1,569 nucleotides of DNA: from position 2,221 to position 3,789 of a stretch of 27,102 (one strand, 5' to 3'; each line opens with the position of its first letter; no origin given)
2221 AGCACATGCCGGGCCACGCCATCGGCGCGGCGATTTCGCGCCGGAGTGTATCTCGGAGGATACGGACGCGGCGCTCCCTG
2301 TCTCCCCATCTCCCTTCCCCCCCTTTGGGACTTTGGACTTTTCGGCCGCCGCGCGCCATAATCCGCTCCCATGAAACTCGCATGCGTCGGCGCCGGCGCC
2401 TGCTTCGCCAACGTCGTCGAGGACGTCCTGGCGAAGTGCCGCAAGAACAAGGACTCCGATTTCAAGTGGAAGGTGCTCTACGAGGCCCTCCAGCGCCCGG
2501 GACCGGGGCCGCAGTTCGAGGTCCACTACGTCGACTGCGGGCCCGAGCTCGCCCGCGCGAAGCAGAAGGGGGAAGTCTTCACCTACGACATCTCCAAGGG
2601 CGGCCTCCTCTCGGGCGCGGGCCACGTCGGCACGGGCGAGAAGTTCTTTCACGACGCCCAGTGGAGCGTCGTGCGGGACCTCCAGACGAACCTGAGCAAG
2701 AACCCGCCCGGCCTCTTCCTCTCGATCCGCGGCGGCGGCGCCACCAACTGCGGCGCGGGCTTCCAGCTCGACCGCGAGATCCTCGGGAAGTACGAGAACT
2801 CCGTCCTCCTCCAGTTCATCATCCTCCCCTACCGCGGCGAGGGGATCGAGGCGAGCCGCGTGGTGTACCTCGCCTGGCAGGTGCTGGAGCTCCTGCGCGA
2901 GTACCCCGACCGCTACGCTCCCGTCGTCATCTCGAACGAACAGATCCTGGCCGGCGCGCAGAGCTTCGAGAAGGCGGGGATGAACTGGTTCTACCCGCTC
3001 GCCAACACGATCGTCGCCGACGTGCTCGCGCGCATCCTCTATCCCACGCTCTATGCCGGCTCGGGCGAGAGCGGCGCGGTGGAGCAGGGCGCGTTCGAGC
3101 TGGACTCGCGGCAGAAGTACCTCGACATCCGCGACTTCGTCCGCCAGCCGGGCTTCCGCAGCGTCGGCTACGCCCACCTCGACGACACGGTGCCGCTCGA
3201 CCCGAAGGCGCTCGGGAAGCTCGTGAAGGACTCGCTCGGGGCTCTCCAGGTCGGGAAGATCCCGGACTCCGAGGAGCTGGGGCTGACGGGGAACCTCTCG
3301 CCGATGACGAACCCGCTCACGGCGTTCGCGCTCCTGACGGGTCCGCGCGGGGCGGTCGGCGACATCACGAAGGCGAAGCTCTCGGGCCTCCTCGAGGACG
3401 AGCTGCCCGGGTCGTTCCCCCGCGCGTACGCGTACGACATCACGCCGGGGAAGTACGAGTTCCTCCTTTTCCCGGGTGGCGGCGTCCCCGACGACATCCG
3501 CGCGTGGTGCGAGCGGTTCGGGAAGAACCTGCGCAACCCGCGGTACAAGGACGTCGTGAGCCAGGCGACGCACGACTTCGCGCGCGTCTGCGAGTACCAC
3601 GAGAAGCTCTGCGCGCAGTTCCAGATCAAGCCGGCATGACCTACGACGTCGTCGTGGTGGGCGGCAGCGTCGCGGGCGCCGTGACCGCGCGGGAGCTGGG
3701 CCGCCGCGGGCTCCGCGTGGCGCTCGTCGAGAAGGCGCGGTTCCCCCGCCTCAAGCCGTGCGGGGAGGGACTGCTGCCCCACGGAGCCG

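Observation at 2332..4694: Divergent bacterial tubulin-like GTPase translationally coupled to a geranylgeranyl-reductase-family flavoprotein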

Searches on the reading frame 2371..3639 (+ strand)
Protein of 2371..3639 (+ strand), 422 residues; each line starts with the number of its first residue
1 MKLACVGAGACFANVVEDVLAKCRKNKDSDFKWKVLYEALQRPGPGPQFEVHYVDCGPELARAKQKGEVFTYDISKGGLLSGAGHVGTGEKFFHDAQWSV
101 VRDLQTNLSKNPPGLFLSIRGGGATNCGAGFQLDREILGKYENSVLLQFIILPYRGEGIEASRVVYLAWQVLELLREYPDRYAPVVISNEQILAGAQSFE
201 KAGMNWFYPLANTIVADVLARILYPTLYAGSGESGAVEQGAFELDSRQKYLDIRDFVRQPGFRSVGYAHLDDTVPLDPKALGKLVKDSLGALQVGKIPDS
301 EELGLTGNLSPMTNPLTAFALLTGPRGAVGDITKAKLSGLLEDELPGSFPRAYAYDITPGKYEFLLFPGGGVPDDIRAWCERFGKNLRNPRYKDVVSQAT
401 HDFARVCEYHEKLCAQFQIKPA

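Call 3: search_protein_families(library=pfam, proteins=[window:2371-3639:+], max_evalue=1)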
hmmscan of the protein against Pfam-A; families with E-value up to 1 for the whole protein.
window:2371-3639:+ (422 aa): 1 family
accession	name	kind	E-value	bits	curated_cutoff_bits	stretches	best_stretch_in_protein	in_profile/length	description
PF00091.31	Tubulin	-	0.11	13.2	33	1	84-193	83-186/190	Tubulin/FtsZ family, GTPase domain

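Call 4: search_protein_families(library=ncbifam, proteins=[window:2371-3639:+], max_evalue=1)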
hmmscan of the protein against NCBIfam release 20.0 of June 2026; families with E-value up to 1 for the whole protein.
window:2371-3639:+ (422 aa): 0 families

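Call 5: search_solved_structures(query=window:2371-3639:+, max_evalue=10, show_alignments=3)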
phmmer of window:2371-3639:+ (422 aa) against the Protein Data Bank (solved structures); distinct sequences matched with E-value up to 10: 8.
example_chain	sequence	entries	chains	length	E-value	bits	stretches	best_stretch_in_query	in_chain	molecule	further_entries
7nmi_B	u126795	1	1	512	0.22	13.5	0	316-349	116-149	S100P-ANXA2 chimera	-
3pxh_A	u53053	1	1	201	0.29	13.1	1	328-383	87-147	Receptor-type tyrosine-protein phosphatase F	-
2yd3_A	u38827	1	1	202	0.64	12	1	300-352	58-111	RECEPTOR-TYPE TYROSINE-PROTEIN PHOSPHATASE S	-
2yd2_A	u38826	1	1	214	0.75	11.8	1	300-352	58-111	RECEPTOR-TYPE TYROSINE-PROTEIN PHOSPHATASE S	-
5svb_A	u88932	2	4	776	0.91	11.5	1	236-281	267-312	Acetone carboxylase alpha subunit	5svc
5m45_A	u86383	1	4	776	0.92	11.5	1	236-281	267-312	Acetone carboxylase alpha subunit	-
9yed_CP1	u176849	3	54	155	1.5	10.8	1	234-303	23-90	Chemotaxis protein PomB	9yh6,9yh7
2yd9_A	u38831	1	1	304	1.7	10.6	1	300-352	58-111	RECEPTOR-TYPE TYROSINE-PROTEIN PHOSPHATASE S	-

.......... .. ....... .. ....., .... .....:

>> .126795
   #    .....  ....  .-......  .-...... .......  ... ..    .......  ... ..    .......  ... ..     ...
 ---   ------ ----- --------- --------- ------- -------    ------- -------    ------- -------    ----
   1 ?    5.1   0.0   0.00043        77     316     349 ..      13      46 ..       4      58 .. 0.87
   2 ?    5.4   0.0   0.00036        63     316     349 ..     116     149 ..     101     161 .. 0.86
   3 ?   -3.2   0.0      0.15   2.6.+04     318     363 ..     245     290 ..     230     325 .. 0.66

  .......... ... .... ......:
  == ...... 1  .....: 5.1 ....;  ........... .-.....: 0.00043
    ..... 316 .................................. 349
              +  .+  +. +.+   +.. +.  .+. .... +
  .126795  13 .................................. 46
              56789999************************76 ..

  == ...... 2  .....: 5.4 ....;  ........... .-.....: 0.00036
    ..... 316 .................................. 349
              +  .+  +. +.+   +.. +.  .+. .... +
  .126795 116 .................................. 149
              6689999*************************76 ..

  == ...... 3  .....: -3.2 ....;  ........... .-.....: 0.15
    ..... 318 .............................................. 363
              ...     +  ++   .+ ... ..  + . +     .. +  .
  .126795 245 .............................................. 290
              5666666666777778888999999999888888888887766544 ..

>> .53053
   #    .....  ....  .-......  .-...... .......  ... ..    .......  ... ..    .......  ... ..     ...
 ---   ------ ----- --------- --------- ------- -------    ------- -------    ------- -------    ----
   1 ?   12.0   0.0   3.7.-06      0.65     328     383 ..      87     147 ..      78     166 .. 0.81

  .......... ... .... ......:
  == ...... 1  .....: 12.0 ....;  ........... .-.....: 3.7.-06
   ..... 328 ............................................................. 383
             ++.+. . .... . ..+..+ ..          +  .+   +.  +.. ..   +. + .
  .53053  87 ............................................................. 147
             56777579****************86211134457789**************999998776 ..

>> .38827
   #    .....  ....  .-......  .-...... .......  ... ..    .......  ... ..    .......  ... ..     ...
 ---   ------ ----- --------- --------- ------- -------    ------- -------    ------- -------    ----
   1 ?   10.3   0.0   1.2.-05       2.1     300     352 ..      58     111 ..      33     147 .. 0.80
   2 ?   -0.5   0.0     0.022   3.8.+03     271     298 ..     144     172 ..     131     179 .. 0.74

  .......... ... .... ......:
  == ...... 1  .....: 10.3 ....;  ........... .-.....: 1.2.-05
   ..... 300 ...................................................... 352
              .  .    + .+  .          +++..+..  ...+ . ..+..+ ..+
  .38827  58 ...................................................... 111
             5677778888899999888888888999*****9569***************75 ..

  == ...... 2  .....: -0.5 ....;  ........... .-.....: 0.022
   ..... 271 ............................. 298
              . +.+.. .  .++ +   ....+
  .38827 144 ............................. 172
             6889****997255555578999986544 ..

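Call 6: find_homologous_proteins(query=window:2371-3639:+, max_evalue=0.001)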
Query window:2371-3639:+ (422 aa): 14 proteins with E <= 0.001 among 8000 candidates.
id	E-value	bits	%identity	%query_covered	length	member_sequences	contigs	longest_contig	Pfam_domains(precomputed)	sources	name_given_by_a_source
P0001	1.2e-289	978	100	100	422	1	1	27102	-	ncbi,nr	ncbi:MAG: hypothetical protein HYY17_00750 [Planctomycetes bacterium]|nr:hypothetical protein [Planc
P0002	6.6e-240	814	82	100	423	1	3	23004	-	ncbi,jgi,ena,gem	-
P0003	4.5e-221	752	76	100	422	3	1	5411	-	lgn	-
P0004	4.7e-209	713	71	100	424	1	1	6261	-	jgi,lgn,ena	-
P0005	1.2e-201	688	70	100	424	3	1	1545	-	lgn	-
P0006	2.8e-199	681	67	100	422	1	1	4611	-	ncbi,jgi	ncbi:MAG: hypothetical protein ACYTAF_09085 [Planctomycetota bacterium]|jgi:hypothetical protein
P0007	2.0e-197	674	65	100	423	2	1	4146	-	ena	-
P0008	4.4e-194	663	66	100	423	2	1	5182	-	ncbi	-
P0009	3.7e-190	650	65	100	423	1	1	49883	-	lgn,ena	-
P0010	1.1e-182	626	62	100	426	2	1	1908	-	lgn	-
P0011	8.7e-146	504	80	67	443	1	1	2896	-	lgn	-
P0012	3.9e-121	423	47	100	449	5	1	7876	-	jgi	jgi:hypothetical protein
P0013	1.4e-118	415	46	99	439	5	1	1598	-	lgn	-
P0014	1.3e-116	408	46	99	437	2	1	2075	-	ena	-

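Call 10: search_solved_structures(query=A1, max_evalue=10, show_alignments=4)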
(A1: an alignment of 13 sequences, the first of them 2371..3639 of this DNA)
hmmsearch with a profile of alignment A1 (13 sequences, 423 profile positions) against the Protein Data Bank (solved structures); distinct sequences matched with E-value up to 10: 2.
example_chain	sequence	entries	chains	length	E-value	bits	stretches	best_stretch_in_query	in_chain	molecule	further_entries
3cwf_A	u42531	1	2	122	0.56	12.1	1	268-330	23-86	Alkaline phosphatase synthesis sensor protein phoR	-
1ixc_A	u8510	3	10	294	1.7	10.5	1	360-403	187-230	LysR-type regulatory protein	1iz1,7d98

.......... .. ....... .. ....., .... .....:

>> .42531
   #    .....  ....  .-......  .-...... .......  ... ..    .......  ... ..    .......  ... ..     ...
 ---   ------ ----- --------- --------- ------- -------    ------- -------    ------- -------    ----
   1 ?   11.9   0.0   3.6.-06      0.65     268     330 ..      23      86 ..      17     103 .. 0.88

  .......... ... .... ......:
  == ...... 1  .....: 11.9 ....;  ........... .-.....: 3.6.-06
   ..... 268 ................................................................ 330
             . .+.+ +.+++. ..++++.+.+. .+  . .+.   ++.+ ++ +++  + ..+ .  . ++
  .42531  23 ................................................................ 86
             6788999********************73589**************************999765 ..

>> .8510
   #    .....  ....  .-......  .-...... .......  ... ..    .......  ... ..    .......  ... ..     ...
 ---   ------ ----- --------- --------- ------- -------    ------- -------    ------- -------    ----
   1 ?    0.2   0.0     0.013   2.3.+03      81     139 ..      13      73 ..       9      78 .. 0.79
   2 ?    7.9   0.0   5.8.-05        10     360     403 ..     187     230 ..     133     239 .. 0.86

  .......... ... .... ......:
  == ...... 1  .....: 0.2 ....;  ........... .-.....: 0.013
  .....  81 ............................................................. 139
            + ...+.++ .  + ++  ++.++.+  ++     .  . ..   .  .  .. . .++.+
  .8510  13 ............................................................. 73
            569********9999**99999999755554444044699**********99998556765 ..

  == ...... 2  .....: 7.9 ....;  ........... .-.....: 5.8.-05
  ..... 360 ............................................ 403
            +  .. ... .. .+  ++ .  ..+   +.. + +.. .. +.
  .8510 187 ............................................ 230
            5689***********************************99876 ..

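Call 11: find_encoding_contigs(protein=P0009, flank=8000, max_places=3)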
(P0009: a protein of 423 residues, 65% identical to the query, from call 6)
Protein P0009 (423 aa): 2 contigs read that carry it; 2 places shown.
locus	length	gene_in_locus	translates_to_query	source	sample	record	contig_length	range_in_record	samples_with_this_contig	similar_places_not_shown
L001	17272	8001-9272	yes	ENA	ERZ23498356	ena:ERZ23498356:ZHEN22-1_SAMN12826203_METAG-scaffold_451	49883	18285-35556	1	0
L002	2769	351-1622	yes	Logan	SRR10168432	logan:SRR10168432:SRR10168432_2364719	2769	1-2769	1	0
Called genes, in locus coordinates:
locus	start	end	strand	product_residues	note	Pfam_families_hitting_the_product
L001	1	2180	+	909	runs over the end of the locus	PF28598:PDH_E1_N, PF00456:Transketolase_N, PF17831:PDH_E1_M, PF22613:Transketolase_C_1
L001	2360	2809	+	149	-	PF00011:HSP20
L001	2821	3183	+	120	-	PF00011:HSP20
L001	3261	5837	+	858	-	PF02861:Clp_N, PF23569:NBD_SMAX1, PF00004:AAA, PF17871:AAA_lid_9, PF00004:AAA, PF07724:AAA_2, PF07728:AAA_5, PF10431:ClpB_D2-small, +9 more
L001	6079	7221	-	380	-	PF01384:PHO4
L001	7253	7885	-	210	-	PF01865:PhoU_div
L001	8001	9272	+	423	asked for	-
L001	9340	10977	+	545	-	PF03130:HEAT_PBS (faint), PF02985:HEAT (faint), PF13646:HEAT_2, PF00092:VWA (weak), PF13519:VWA_2 (weak)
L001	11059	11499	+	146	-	PF06877:RraB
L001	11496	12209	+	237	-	PF03372:Exo_endo_phos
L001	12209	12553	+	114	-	PF12823:DUF3817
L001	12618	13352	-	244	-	PF00583:Acetyltransf_1, PF12746:GNAT_acetyltran (weak)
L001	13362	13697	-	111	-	PF13710:ACT_5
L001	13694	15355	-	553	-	PF02776:TPP_enzyme_N, PF00205:TPP_enzyme_M, PF02775:TPP_enzyme_C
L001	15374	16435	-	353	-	PF02826:2-Hacid_dh_C (weak), PF03446:NAD_binding_2 (faint), PF07991:KARI_N, PF01450:KARI_C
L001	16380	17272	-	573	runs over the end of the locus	PF00920:ILVD_EDD_N, PF24877:ILV_EDD_C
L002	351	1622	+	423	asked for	-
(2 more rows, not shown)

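Call 12: find_encoding_contigs(protein=P0002, flank=8000, max_places=3)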
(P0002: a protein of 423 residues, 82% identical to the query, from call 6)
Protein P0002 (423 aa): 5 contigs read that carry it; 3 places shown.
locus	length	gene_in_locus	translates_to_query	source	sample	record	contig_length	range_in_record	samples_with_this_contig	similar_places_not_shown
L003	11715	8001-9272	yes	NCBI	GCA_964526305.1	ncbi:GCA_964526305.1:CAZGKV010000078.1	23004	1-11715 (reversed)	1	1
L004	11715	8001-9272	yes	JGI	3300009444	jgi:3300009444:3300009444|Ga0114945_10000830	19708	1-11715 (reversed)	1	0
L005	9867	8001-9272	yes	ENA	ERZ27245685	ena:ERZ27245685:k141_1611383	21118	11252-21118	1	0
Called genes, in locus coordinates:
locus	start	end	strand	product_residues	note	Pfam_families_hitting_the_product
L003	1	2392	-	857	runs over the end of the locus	PF01136:Peptidase_U32, PF12392:DUF3656, PF01136:Peptidase_U32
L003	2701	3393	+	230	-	PF07963:N_methyl, PF11453:DUF2950 (weak)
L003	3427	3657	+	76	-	-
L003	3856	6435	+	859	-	PF09471:Peptidase_M64, PF05345:He_PIG (weak)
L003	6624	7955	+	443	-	PF14870:PSII_BNR (faint), PF15902:Sortilin-Vps10 (faint), PF02012:BNR (faint)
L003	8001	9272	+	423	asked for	-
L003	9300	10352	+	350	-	PF01266:DAO (weak), PF01494:FAD_binding_3 (weak)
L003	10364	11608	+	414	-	PF02812:ELFV_dehydrog_N, PF00208:ELFV_dehydrog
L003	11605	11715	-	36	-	?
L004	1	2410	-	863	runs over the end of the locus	PF01136:Peptidase_U32, PF12392:DUF3656, PF01136:Peptidase_U32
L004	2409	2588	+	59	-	-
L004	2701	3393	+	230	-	PF07963:N_methyl, PF11453:DUF2950 (weak)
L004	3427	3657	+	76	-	-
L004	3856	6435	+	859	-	PF09471:Peptidase_M64, PF05345:He_PIG (weak)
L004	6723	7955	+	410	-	PF15902:Sortilin-Vps10 (faint), PF25852:DUF6242_C (faint), PF14870:PSII_BNR (faint), PF02012:BNR (faint)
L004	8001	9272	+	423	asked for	-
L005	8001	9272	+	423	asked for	-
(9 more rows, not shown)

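Call 13: find_encoding_contigs(protein=P0012, flank=8000, max_places=3)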
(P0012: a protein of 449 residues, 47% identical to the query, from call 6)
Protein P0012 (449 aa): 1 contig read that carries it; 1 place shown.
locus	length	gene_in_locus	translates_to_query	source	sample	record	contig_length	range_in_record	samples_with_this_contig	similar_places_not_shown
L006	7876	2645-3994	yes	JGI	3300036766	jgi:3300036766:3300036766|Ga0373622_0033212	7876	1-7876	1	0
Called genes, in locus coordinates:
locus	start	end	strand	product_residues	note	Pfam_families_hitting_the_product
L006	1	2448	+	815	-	?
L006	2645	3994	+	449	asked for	-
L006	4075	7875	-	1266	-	?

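Call 15: find_encoding_contigs(protein=P0004, flank=6000, max_places=2)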
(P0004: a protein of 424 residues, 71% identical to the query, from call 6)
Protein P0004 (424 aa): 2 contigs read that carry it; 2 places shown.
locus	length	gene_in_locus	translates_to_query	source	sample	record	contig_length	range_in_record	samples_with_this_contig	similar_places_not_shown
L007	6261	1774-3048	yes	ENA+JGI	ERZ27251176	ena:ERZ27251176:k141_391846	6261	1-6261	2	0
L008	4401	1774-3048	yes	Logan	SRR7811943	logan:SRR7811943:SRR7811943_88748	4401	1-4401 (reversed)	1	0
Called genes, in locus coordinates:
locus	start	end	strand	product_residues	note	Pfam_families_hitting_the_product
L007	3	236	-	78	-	?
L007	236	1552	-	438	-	PF13579:Glyco_trans_4_4, PF13439:Glyco_transf_4, PF20706:GT4-conflict (weak), PF00534:Glycos_transf_1, PF13692:Glyco_trans_1_4, PF13524:Glyco_trans_1_2 (weak)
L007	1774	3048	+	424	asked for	-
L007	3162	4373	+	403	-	-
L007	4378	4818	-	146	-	-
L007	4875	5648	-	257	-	-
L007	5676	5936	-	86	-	-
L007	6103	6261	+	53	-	?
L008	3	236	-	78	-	?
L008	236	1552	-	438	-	PF13579:Glyco_trans_4_4, PF13439:Glyco_transf_4, PF20706:GT4-conflict (weak), PF00534:Glycos_transf_1, PF13692:Glyco_trans_1_4, PF13524:Glyco_trans_1_2 (weak)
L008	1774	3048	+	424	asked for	-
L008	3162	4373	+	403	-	-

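Call 16: find_encoding_contigs(protein=P0008, flank=6000, max_places=2)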
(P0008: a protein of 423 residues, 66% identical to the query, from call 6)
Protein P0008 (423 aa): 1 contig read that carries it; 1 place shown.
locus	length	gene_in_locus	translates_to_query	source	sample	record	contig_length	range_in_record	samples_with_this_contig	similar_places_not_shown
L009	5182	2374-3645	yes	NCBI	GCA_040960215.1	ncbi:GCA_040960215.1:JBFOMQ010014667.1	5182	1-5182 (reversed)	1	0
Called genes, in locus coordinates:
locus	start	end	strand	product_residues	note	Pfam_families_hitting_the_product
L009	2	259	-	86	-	?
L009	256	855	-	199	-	PF13244:MbhD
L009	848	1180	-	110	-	PF03334:PhaG_MnhG_YufB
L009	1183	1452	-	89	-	PF04066:MrpF_PhaF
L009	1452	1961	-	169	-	PF01899:MNHE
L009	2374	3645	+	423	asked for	-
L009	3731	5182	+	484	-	?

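Call 19: predict_structure(alignment_id=A1)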
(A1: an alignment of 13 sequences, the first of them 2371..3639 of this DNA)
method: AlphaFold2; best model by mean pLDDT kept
length: 422 residues; sequences in the alignment: 13
mean_pLDDT: 70.8   pTM: 0.77
mean pLDDT of the five models: 70.8, 58.4, 57.8, 57.7, 54.9
residues with pLDDT >= 90: 59; 70-90: 183; 50-70: 106; < 50: 74
segments of 3 or more residues with pLDDT < 50: 80-82, 203-208, 232-250, 270-273, 315-338, 346-362
pLDDT, mean of each block of 10 residues (from residue 1): 86 86 85 84 86 85 88 71 71 88 85 87 76 92 89 71 90 87 83 66 50 72 67 39 36 61 61 53 63 59 62 43 25 41 48 43 54 82 89 88 93 85 61
secondary structure, 60 per line:
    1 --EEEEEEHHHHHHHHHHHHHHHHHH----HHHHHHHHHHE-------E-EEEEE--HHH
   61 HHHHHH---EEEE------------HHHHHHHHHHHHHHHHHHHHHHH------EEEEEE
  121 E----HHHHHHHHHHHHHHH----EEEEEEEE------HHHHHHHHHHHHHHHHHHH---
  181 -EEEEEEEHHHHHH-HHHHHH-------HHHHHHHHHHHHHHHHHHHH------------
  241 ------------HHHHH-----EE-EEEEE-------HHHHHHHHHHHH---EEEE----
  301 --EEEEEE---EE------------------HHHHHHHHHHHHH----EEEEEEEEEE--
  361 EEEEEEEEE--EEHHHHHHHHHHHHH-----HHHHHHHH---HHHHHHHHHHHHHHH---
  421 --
elements in order: E3-8 H9-26 H31-40 E51-55 H58-66 E70-73 H86-108 E115-121 H126-140 E145-152 H159-177 E182-188 H189-194 H196-201 H209-228 H253-257 E266-270 H278-289 E293-296 E303-308 H332-344 E349-358 E361-369 H374-386 H392-399 H403-417

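Call 20: search_protein_representatives(alignment_id=A1)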
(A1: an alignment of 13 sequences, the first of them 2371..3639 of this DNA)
Query: 13 sequences, 423 profile positions. Proteins with E-value up to 0.001 (for the whole library): 10; up to 1e-10: 8; up to 1e-30: 6. The best 10 are listed.
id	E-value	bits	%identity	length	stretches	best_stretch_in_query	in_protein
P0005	2.3e-230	781.0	-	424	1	1-422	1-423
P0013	2.5e-210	715.0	-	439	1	1-422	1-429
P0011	2.0e-135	468.2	-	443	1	16-290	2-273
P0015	5.2e-73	262.6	-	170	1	253-420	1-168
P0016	1.4e-43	165.7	-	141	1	291-422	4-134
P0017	1.9e-31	125.7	-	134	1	16-101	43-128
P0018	4.0e-23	98.3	-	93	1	352-422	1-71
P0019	9.8e-14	67.3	-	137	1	367-422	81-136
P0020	3.6e-05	39.1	-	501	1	79-412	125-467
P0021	5.1e-05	38.6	-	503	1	2-233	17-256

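Call 22: search_protein_families(library=pfam, proteins=[P0020, P0021, P0012, P0009], max_evalue=1)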
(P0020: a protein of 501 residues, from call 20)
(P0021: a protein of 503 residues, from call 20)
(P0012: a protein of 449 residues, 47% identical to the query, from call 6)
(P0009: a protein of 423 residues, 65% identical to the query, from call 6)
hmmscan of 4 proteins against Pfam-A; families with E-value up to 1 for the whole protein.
P0020 (501 aa): 1 family
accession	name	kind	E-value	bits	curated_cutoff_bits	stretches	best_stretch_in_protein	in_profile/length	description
PF00091.31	Tubulin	-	5.2e-05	24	33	1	50-209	2-160/190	Tubulin/FtsZ family, GTPase domain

P0021 (503 aa): 2 families
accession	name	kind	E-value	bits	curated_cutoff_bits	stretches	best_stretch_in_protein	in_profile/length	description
PF00091.31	Tubulin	-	1.5e-14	55.1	33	1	19-174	3-158/190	Tubulin/FtsZ family, GTPase domain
PF13809.12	Tubulin_2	-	0.0024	17.6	27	1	85-168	107-207/356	Tubulin like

P0012 (449 aa): 2 families
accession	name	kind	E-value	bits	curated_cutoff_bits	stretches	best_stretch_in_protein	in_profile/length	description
PF00091.31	Tubulin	-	0.026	15.2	33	1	92-197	87-186/190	Tubulin/FtsZ family, GTPase domain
PF17313.7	DUF5359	-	0.082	13.3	25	1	35-52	34-51/56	Family of unknown function (DUF5359)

P0009 (423 aa): 1 family
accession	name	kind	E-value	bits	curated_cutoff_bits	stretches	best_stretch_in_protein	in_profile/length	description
PF00091.31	Tubulin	-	0.04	14.6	33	1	83-193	82-186/190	Tubulin/FtsZ family, GTPase domain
